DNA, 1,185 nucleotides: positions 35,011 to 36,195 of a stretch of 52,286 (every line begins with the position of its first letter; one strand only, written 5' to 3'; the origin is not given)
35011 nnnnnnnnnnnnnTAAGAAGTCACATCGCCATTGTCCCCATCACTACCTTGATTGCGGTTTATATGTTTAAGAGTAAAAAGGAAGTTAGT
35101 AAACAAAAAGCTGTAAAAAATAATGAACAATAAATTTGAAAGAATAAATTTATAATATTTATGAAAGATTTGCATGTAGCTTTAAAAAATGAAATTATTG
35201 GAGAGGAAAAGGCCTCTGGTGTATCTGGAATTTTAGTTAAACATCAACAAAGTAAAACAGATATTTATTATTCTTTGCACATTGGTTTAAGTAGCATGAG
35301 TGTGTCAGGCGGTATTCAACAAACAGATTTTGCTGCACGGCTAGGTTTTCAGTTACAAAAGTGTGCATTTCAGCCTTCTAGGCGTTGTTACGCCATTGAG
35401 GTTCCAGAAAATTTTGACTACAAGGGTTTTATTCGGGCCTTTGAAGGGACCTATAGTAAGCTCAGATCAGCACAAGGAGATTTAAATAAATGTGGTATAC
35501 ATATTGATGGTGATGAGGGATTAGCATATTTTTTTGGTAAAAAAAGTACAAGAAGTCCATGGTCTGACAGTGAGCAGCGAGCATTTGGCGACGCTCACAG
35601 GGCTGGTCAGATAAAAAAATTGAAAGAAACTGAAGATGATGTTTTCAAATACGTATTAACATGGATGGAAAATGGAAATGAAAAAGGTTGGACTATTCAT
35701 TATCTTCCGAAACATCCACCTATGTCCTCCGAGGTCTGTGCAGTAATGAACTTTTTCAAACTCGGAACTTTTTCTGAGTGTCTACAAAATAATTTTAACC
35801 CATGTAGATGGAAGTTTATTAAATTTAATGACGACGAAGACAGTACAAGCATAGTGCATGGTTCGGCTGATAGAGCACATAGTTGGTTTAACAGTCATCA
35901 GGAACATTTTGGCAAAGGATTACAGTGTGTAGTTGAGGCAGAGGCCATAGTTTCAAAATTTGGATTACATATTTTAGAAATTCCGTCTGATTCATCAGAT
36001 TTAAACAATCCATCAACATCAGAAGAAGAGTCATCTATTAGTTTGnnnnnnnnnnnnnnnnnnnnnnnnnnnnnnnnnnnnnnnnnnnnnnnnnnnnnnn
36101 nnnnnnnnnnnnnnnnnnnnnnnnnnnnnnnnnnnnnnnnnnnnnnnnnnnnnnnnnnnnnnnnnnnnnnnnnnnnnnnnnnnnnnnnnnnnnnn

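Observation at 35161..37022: Two-gene TIR module (unknown N-domain plus TIR, then a small 2-TM protein) in an island next to tRNA-Tyr: candidate defence system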

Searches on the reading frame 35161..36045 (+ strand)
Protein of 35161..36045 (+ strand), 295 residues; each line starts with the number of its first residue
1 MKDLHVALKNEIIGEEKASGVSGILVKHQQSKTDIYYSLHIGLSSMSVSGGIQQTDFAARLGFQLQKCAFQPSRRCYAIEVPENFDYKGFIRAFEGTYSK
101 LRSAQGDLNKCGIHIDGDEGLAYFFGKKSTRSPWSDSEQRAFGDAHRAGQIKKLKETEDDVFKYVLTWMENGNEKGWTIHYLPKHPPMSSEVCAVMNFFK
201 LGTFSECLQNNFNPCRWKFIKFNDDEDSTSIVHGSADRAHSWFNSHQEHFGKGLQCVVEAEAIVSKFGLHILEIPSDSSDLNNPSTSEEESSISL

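Call 25: predict_structure(alignment_id=A2)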
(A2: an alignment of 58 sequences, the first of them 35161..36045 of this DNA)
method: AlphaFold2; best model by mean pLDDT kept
length: 295 residues; sequences in the alignment: 58
mean_pLDDT: 89.8   pTM: 0.85
mean pLDDT of the five models: 89.8, 88.6, 88.2, 87.8, 87.8
residues with pLDDT >= 90: 223; 70-90: 38; 50-70: 24; < 50: 10
segments of 3 or more residues with pLDDT < 50: 290-295
pLDDT, mean of each block of 10 residues (from residue 1): 93 97 98 98 88 94 95 96 98 97 97 89 81 62 87 98 98 94 95 95 96 96 80 86 98 98 97 78 51 45
secondary structure, 60 per line:
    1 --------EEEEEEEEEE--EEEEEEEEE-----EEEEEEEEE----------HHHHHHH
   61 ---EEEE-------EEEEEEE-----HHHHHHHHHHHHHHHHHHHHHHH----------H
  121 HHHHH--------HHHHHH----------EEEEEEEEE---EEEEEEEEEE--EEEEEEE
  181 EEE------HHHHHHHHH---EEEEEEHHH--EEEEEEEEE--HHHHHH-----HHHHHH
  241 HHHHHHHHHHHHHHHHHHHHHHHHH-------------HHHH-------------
elements in order: E9-18 E21-29 E35-43 H54-60 E64-67 E75-81 H87-109 H120-125 H134-139 E150-158 E162-171 E174-183 H190-198 E202-207 E213-221 H224-229 H235-265 H279-282

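Call 28: fold_search(model_id=the predicted structure, library=pdb)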
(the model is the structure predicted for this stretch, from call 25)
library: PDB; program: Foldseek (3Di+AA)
matches with E <= 10: 709; with E <= 0.001: 0
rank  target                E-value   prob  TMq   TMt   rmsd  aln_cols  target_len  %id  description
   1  6s9w                  6.3e-02  0.18  0.18  0.14  16.1       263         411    9  Crystal Structure of AKT1 in Complex with Covalent-Allosteric AKT Inhibitor 16a (released 2019-10-16)
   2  4xrw                  8.7e-02  0.08  0.15  0.15  20.8       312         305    6  Crystal structure of the di-domain ARO/CYC BexL from the BE-7585A biosynthetic pathway (released 2015-12-02)
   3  6qkd_J                2.1e-01  0.04  0.10  0.11  18.8       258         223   10  CRYSTAL STRUCTURE OF vhh-based FAB-fragment of antibody BCD-085 (released 2019-07-24)
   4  8uvy_A                2.2e-01  0.08  0.15  0.13  17.7       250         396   12  Structure of AKT1(E17K) with compound 3 (released 2024-09-04)
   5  3k8g_A                2.3e-01  0.10  0.16  0.18  17.2       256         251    7  Structure of crystal form I of TP0453 (released 2010-10-27)
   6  7bm6_A                2.5e-01  0.05  0.10  0.05  22.7       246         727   10  Structure-function analysis of a new PL17 oligoalginate lyase from the marine bacterium Zobellia galactanivorans DsijT (released 2021-07-14)
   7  8uw7_A                2.8e-01  0.08  0.15  0.12  17.7       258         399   11  Structure of AKT1(WT) with compound 3 (released 2024-09-04)
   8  3p0v_I                3.1e-01  0.04  0.10  0.13  19.9       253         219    9  anti-EGFR/HER3 Fab DL11 alone (released 2011-10-19)
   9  4u94                  3.2e-01  0.10  0.16  0.12  20.7       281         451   11  Structure of mycobacterial maltokinase, the missing link in the essential GlgE-pathway (released 2015-02-11)
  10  3al9_A                3.2e-01  0.06  0.13  0.08  22.6       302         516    8  Mouse Plexin A2 extracellular domain (released 2010-10-06)
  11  3k8j                  3.4e-01  0.07  0.15  0.17  17.0       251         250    8  Structure of crystal form III of TP0453 (released 2010-10-27)
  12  5jo5_C                3.4e-01  0.03  0.10  0.12  20.7       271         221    7  Crystal structure of 10E8 gHV-gLV antigen-binding fragment. (released 2016-07-13)
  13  5fgp_A                3.6e-01  0.14  0.12  0.23  16.3       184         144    9  Crystal structure of D. melanogaster Pur-alpha repeat I-II in complex with DNA. (released 2016-01-20)
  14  8udz_C                4.5e-01  0.03  0.10  0.13  20.2       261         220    9  The Structure of LTBP-49247 Fab Bound to TGFbeta1 Small Latent Complex (released 2024-07-17)
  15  3oky_A                4.8e-01  0.05  0.13  0.07  24.0       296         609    8  Plexin A2 in complex with Semaphorin 6A (released 2010-10-13)
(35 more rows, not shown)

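Call 43: fold_search(model_id=the predicted structure, library=viral)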
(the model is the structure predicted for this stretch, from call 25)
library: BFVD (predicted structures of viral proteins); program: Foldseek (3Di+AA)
matches with E <= 10: 674; with E <= 0.001: 0
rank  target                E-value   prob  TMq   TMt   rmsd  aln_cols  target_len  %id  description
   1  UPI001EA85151         1.6e-02  0.18  0.13  0.16  19.2       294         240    9  (no name look-up for this kind of identifier)
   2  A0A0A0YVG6            1.9e-02  0.38  0.16  0.07  17.2       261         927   11  Uncharacterized protein [Erwinia phage phiEa2809]
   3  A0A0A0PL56            2.3e-02  0.44  0.15  0.16  18.2       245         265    7  Uncharacterized protein [Bacillus phage Bp8p-T]
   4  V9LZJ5                3.2e-02  0.18  0.17  0.19  17.8       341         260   10  Uncharacterized protein [Vibrio phage VP4B]
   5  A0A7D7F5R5            3.8e-02  0.20  0.17  0.10  19.6       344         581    8  (no name in the UniProt tables at hand)
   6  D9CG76                4.2e-02  0.30  0.16  0.23  20.8       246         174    9  (no name in the UniProt tables at hand)
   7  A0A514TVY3            6.1e-02  0.12  0.13  0.17  19.7       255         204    9  Uncharacterized protein [Aeromonas phage D3]
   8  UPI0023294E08         1.0e-01  0.09  0.13  0.16  19.8       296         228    9  (no name look-up for this kind of identifier)
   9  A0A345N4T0            1.3e-01  0.57  0.18  0.32   7.7       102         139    6  (no name in the UniProt tables at hand)
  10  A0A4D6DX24            1.4e-01  0.14  0.14  0.15  10.4       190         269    7  Uncharacterized protein [Edwardsiella phage pEt-SU]
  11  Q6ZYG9                2.2e-01  0.08  0.14  0.18  22.5       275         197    9  Uncharacterized protein [Pyrobaculum spherical virus (isolate United States/Yellowstone)]
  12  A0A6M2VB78            2.7e-01  0.06  0.11  0.06  19.1       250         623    9  (no name in the UniProt tables at hand)
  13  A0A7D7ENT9            2.8e-01  0.10  0.14  0.20  17.6       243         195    8  (no name in the UniProt tables at hand)
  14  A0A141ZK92            3.0e-01  0.13  0.15  0.22  30.1       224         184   12  (no name in the UniProt tables at hand)
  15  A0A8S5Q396            3.0e-01  0.08  0.17  0.15  18.8       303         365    8  RNaseLS-like protein [Siphoviridae sp. ctLNL10]
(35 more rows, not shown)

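Call 46: find_homologous_proteins(query=A4, max_evalue=0.001)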
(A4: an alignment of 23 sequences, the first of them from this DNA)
Query A4 (23 sequences) (285 aa, profile of the alignment): 181 proteins with E <= 0.001 among 2215 candidates; the best 120 are listed.
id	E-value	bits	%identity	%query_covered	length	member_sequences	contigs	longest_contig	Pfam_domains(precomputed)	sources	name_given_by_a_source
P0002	1.1e-120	420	43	95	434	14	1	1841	PF13676.12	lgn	-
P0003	2.2e-120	419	46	95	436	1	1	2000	PF13676.12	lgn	-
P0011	1.3e-119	417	40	99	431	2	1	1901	PF13676.12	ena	-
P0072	1.6e-119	416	32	98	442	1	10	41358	PF13676.12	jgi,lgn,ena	jgi:hypothetical protein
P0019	4.0e-119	415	43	99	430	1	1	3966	PF13676.12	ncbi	ncbi:MAG: TIR domain-containing protein [Candidatus Paceibacteria bacterium]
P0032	1.5e-118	413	40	95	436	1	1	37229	PF01582.26,PF13676.12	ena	-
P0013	9.2e-118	411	42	98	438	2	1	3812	PF01582.26,PF13676.12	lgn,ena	-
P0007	1.0e-117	411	41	99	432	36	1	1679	PF13676.12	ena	-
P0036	2.1e-117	409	40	95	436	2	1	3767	PF01582.26,PF13676.12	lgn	-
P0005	4.5e-117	408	40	99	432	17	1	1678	PF13676.12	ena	-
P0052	7.7e-116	404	40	95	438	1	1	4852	PF01582.26,PF13676.12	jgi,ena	-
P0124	1.9e-115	403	37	98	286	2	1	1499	-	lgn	-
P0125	3.2e-115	402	39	95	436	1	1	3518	PF01582.26,PF13676.12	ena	-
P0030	1.2e-114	400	37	96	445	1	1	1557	PF13676.12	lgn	-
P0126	3.6e-114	399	35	98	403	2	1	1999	PF13676.12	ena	-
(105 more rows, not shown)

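Call 48: search_dna_similar(query=window:35161-36045:+, collection=plasmids, mode=protein, max_evalue=0.001, max_rows=20)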
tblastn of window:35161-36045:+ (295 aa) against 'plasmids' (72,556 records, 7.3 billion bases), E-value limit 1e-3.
No match.

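Call 49: search_dna_similar(query=window:35161-36045:+, collection=phages, mode=protein, max_evalue=0.001, max_rows=20)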
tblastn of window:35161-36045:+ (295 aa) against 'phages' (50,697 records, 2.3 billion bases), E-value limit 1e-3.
No match.

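Call 74: find_related_loci(query=A4, collection=viral_contigs, flank=8000)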
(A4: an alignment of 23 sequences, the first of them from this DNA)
Query A4 (285 aa) in viral_contigs; peptide patterns used: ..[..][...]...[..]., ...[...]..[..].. (x = any residue, [..] = any of these).
18 stretches matched a pattern; 1 encode a relative of the query (tblastn E <= 1e-3); 1 distinct loci.
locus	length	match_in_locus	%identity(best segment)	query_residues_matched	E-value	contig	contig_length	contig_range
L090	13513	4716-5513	38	2-272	8e-65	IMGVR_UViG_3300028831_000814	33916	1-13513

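Call 75: find_related_loci(query=A4, collection=metagenome_contigs, flank=6000)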
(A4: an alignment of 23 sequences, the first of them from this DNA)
Query A4 (285 aa) in metagenome_contigs; peptide patterns used: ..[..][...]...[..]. (x = any residue, [..] = any of these).
154 stretches matched a pattern; 114 encode a relative of the query (tblastn E <= 1e-3); the best 80 are kept; 80 distinct loci.
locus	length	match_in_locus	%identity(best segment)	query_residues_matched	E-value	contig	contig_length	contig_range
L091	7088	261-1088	43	2-282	1e-73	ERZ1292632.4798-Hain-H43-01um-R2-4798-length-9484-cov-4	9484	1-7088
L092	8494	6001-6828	43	2-282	1e-73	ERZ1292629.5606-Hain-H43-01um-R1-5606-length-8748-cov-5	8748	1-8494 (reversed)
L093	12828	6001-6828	43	2-282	4e-71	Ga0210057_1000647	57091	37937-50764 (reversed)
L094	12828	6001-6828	43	2-282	5e-71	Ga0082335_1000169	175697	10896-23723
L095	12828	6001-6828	43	2-282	2e-70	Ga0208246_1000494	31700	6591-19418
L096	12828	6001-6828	43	2-282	1e-70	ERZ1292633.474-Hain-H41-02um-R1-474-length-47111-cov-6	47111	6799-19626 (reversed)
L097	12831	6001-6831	42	2-283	1e-69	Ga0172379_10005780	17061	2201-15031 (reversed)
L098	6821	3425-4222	43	2-272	4e-69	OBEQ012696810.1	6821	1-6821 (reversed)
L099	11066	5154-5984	43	2-283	6e-69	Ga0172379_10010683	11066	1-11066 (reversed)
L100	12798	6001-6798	41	2-272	2e-64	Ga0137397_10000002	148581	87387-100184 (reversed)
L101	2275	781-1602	41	1-281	2e-64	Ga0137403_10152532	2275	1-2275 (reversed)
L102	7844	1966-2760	40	3-272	5e-62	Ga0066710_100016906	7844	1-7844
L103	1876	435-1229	40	3-272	6e-64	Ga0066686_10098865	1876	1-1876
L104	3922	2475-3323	38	1-284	2e-61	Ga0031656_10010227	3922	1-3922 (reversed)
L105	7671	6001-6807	41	1-272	8e-61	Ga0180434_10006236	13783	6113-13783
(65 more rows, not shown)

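Call 80: search_protein_families(library=pfam, proteins=[L090:4202-4696:+, L090:6052-6714:-, L090:6962-7648:+, L090:2746-3483:-, L090:2024-2668:+, L090:8698-9282:-, L090:9555-10964:-, L090:10964-12439:-, L090:12445-12846:-, L090:12846-13427:-], max_evalue=0.001)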
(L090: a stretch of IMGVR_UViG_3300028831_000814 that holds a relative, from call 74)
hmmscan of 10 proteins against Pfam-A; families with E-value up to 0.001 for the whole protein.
L090:4202-4696:+ (165 aa): 0 families

L090:6052-6714:- (221 aa): 1 family
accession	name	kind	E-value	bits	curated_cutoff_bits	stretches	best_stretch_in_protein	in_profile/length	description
PF00239.26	Resolvase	-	1.6e-41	142.2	23.3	1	42-175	2-144/145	Resolvase, N terminal domain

L090:6962-7648:+ (229 aa): 0 families

L090:2746-3483:- (246 aa): 0 families

L090:2024-2668:+ (215 aa): 0 families

L090:8698-9282:- (195 aa): 0 families

L090:9555-10964:- (470 aa): 0 families

L090:10964-12439:- (492 aa): 0 families

L090:12445-12846:- (134 aa): 0 families

L090:12846-13427:- (194 aa): 0 families

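Call 84: search_solved_structures(query=A4, max_evalue=10)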
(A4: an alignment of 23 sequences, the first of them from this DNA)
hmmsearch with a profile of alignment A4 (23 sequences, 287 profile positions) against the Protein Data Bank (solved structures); distinct sequences matched with E-value up to 10: 0.
